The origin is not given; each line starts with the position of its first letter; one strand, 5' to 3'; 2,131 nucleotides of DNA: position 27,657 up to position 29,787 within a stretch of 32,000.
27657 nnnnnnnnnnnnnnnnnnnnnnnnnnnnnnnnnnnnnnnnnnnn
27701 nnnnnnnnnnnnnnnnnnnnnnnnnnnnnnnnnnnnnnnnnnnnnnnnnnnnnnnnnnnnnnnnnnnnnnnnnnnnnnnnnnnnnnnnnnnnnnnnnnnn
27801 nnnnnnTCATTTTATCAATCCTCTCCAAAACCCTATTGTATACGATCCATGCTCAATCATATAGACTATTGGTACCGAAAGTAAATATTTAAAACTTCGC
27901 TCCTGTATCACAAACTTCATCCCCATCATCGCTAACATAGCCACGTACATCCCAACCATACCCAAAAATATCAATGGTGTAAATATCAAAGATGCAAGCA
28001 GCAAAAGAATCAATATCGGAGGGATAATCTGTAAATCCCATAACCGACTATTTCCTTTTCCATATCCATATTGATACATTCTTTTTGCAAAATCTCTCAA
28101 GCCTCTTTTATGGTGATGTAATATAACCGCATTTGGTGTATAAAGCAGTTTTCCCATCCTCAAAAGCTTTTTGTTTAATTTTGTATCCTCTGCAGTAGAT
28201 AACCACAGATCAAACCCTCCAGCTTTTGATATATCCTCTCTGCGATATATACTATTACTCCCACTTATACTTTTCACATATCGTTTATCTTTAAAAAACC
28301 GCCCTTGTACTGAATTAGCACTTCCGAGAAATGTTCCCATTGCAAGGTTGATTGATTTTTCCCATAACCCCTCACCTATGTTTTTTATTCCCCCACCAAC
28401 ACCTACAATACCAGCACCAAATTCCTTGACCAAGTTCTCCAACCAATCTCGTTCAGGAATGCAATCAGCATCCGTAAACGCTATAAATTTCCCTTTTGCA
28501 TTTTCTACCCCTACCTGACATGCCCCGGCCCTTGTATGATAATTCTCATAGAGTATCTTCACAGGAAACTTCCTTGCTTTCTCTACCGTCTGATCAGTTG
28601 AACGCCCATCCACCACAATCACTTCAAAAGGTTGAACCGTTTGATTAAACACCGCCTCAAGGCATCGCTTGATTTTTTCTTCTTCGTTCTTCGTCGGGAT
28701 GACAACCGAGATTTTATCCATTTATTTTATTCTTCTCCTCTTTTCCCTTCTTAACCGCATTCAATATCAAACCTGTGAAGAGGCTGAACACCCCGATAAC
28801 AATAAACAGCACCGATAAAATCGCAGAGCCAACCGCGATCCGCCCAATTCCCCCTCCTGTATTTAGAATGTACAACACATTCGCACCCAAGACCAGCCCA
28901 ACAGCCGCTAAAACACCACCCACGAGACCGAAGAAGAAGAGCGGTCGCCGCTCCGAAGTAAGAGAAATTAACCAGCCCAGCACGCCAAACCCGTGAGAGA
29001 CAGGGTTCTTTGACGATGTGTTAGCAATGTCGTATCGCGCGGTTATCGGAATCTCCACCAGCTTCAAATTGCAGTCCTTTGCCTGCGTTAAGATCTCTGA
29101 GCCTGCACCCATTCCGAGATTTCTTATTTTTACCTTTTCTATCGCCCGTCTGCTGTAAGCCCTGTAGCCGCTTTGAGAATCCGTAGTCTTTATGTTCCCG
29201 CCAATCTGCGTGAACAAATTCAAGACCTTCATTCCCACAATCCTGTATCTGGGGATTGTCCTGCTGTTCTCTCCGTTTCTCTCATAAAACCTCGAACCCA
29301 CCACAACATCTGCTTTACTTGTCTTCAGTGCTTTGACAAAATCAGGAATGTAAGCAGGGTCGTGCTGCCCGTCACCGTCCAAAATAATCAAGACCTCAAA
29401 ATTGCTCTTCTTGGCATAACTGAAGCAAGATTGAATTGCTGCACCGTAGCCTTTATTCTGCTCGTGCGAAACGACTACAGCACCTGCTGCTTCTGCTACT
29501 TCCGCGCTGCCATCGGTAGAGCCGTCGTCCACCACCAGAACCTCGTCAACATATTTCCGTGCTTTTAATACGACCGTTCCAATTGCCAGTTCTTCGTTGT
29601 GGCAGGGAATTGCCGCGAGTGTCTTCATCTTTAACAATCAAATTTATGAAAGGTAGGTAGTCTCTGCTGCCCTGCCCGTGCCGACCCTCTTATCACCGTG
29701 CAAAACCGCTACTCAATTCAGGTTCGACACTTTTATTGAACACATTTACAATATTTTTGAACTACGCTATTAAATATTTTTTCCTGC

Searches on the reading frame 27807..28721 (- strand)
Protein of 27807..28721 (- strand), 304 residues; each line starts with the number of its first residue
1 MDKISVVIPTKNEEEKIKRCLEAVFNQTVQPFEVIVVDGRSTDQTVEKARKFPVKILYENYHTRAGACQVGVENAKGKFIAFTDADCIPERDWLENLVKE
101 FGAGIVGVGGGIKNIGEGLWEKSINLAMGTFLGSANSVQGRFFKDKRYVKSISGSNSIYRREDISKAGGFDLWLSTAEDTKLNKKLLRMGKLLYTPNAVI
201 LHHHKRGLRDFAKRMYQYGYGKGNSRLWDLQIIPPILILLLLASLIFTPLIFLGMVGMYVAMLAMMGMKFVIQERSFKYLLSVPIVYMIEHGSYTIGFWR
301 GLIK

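Call 10: search_protein_families(library=pfam, proteins=[window:27807-28721:-], max_evalue=0.001)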
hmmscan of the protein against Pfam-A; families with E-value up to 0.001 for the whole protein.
window:27807-28721:- (304 aa): 5 families
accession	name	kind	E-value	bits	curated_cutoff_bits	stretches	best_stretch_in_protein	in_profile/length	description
PF00535.33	Glycos_transf_2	-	2.5e-32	112.6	23.3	1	5-165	1-165/168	Glycosyl transferase family 2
PF13641.12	Glyco_tranf_2_3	-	2.9e-12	47.5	27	1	4-215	3-224/230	Glycosyltransferase like family 2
PF10111.15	Glyco_tranf_2_2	-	3.7e-12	46.8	27.3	1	5-99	1-104/276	Glycosyltransferase like family 2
PF13632.12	Glyco_trans_2_3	-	7.6e-09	36.1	27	1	83-266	5-191/198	Glycosyl transferase family group 2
PF13506.12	Glyco_transf_21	-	1.2e-07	31.8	21.7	1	67-216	21-170/174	Glycosyl transferase family 21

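Call 51: search_protein_families(library=pfam, proteins=[window:27807-28721:-], max_evalue=0.01)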
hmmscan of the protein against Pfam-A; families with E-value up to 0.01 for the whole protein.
window:27807-28721:- (304 aa): 5 families
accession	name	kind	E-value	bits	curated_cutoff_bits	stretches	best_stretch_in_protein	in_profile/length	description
PF00535.33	Glycos_transf_2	-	2.5e-32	112.6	23.3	1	5-165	1-165/168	Glycosyl transferase family 2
PF13641.12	Glyco_tranf_2_3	-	2.9e-12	47.5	27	1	4-215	3-224/230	Glycosyltransferase like family 2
PF10111.15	Glyco_tranf_2_2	-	3.7e-12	46.8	27.3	1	5-99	1-104/276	Glycosyltransferase like family 2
PF13632.12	Glyco_trans_2_3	-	7.6e-09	36.1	27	1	83-266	5-191/198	Glycosyl transferase family group 2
PF13506.12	Glyco_transf_21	-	1.2e-07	31.8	21.7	1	67-216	21-170/174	Glycosyl transferase family 21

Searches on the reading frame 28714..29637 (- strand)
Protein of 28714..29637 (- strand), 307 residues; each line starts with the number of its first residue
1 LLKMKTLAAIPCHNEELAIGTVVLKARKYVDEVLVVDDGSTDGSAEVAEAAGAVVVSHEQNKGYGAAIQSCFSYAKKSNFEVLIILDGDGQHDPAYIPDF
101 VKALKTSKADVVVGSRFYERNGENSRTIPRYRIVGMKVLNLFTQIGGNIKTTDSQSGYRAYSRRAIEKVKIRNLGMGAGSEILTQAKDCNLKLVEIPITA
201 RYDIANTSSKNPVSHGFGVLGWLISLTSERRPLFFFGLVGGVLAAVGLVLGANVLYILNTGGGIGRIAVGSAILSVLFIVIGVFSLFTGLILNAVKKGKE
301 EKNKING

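Call 10: search_protein_families(library=pfam, proteins=[window:28714-29637:-], max_evalue=0.001)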
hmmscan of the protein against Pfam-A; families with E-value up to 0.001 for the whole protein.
window:28714-29637:- (307 aa): 3 families
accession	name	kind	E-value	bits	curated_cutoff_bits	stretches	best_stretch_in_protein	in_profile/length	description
PF00535.33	Glycos_transf_2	-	1.1e-27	97.5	23.3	1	9-169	3-167/168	Glycosyl transferase family 2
PF13641.12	Glyco_tranf_2_3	-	0.0002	21.9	27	1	8-125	5-131/230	Glycosyltransferase like family 2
PF13704.12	Glyco_tranf_2_4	-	0.00032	21.6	27.5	0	13-61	1-50/98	Glycosyl transferase family 2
